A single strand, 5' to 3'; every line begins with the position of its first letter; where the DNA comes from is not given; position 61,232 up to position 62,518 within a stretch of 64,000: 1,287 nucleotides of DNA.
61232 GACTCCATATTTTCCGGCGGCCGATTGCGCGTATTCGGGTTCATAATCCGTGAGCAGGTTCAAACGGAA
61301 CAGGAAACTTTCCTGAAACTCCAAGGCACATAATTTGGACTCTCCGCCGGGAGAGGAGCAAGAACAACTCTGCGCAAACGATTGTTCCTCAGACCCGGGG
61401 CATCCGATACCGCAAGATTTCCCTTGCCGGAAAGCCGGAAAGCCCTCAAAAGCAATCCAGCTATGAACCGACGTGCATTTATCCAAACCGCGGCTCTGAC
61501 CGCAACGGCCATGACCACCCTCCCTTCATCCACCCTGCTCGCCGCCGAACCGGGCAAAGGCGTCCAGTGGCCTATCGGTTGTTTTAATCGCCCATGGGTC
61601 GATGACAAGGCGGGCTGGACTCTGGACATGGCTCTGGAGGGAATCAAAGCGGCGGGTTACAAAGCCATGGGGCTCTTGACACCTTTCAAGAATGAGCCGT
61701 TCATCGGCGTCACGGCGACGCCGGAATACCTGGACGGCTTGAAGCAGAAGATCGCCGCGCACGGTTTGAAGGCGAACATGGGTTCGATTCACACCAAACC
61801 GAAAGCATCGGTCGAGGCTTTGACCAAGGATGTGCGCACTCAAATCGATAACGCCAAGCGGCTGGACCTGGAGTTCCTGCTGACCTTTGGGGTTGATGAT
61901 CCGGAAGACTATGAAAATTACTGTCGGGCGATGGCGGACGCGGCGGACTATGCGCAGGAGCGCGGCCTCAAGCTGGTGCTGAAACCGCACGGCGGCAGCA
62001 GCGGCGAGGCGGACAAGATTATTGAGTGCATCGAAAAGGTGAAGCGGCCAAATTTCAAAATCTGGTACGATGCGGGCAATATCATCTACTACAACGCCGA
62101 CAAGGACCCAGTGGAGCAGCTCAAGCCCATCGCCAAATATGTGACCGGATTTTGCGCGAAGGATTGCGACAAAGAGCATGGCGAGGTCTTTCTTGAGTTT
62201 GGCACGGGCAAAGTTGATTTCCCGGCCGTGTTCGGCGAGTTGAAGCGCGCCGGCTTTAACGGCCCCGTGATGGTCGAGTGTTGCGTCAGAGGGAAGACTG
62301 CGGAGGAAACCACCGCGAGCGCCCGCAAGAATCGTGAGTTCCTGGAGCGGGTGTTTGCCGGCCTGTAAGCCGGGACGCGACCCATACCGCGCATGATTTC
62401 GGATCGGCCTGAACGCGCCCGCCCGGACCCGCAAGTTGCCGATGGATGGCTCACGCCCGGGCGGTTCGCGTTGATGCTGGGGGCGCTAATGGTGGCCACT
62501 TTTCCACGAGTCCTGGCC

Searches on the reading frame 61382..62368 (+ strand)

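Call 23: search_protein_families(library=pfam, proteins=[window:61382-62368:+], max_evalue=0.001)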
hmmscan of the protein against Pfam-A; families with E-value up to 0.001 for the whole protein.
window:61382-62368:+ (328 aa): 1 family
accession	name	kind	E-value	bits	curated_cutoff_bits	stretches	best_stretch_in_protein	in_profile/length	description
PF01261.30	AP_endonuc_2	-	7.8e-29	101.5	31.1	1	88-322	4-247/249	Xylose isomerase-like TIM barrel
